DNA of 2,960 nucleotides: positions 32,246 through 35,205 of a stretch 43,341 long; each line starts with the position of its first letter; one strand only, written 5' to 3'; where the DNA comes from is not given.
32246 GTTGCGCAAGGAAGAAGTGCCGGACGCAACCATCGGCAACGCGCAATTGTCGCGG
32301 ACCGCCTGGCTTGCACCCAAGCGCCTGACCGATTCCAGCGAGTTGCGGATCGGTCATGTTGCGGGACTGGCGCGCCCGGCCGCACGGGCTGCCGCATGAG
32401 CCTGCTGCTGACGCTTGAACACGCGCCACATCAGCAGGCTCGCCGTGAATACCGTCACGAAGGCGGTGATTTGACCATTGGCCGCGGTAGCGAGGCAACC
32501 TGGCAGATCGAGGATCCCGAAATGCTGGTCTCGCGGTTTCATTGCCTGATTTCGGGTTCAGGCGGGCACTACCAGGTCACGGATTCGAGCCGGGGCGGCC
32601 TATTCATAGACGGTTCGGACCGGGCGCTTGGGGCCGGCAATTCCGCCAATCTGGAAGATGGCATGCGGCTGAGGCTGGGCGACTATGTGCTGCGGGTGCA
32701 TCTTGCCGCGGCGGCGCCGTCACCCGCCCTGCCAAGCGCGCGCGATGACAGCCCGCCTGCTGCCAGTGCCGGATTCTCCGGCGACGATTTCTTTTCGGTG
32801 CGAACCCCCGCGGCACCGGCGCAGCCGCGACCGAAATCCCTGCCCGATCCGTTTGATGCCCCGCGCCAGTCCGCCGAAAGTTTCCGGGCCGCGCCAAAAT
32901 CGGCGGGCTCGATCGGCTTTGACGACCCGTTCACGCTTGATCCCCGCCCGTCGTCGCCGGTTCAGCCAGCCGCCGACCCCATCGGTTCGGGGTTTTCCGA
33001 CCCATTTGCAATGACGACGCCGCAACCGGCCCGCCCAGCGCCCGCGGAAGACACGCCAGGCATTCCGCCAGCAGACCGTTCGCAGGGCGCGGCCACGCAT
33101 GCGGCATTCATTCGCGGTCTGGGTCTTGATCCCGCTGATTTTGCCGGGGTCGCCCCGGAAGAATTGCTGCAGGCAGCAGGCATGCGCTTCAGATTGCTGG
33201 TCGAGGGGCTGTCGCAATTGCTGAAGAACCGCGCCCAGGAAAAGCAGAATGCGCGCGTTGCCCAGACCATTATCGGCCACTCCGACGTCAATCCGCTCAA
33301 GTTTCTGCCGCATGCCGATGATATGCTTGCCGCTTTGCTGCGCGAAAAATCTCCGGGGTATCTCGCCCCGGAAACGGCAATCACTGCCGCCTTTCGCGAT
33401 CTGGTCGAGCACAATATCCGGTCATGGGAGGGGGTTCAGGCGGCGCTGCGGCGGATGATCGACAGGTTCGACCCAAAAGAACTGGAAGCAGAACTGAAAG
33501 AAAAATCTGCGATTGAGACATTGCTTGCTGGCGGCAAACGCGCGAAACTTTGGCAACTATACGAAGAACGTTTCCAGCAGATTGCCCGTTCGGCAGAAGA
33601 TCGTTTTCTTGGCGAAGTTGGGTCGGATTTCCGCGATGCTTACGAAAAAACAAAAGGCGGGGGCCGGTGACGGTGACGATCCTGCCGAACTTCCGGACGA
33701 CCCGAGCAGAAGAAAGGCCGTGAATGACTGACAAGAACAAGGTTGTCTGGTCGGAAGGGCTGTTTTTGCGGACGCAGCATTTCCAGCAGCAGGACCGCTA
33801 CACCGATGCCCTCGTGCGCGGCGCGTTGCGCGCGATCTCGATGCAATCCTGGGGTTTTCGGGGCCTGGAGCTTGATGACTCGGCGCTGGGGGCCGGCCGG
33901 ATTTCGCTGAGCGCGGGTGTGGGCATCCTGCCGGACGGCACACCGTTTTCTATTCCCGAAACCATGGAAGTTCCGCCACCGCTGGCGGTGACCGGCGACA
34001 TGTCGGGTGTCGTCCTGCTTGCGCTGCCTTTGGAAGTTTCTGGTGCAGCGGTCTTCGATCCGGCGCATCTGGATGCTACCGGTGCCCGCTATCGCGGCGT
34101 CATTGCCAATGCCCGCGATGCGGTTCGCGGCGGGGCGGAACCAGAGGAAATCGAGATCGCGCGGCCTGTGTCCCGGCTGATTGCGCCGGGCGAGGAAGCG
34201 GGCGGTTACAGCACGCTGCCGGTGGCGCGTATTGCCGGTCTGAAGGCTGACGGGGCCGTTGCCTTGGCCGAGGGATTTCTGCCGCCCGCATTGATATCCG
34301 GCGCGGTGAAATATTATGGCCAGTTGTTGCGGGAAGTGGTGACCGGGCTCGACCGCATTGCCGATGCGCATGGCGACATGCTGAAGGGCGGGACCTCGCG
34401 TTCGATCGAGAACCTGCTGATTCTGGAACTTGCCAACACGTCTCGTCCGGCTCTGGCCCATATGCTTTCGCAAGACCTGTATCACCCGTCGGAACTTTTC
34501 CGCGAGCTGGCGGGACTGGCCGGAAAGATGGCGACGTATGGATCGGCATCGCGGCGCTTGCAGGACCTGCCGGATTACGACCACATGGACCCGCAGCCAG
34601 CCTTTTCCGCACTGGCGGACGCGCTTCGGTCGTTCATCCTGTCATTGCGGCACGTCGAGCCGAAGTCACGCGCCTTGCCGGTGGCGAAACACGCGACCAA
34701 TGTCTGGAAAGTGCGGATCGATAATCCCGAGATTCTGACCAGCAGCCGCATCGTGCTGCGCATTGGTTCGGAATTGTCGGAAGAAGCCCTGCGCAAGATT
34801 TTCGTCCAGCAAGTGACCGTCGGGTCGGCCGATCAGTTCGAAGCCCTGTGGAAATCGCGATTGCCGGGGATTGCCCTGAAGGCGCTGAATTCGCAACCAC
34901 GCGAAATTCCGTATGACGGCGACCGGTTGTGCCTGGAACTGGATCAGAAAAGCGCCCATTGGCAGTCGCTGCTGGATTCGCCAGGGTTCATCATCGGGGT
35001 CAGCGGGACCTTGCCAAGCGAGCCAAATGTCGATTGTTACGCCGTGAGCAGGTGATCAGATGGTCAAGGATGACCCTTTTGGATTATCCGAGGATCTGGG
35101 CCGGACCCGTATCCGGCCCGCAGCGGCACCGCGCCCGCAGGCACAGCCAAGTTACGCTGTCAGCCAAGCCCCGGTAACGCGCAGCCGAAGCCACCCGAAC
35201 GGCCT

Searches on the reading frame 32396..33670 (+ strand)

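Call 11: search_protein_families(library=pfam, proteins=[window:32396-33670:+], max_evalue=0.001)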
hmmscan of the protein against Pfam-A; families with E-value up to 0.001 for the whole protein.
window:32396-33670:+ (424 aa): 2 families
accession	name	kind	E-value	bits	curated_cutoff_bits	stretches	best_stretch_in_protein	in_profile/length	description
PF20232.3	T6SS_FHA_C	-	7.4e-50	169.7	23.7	1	240-418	1-179/180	C-terminal domain of Type VI secretion system FHA protein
PF00498.31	FHA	-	1.6e-09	38.4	20.7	1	27-95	2-67/67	FHA domain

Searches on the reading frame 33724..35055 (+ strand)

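Call 11: search_protein_families(library=pfam, proteins=[window:33724-35055:+], max_evalue=0.001)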
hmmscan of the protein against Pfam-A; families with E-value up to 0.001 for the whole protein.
window:33724-35055:+ (443 aa): 1 family
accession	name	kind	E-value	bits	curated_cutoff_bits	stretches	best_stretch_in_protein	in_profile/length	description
PF05936.17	T6SS_VasE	-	5.3e-107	358.7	23.4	1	19-441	1-429/429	Bacterial Type VI secretion, VC_A0110, EvfL, ImpJ, VasE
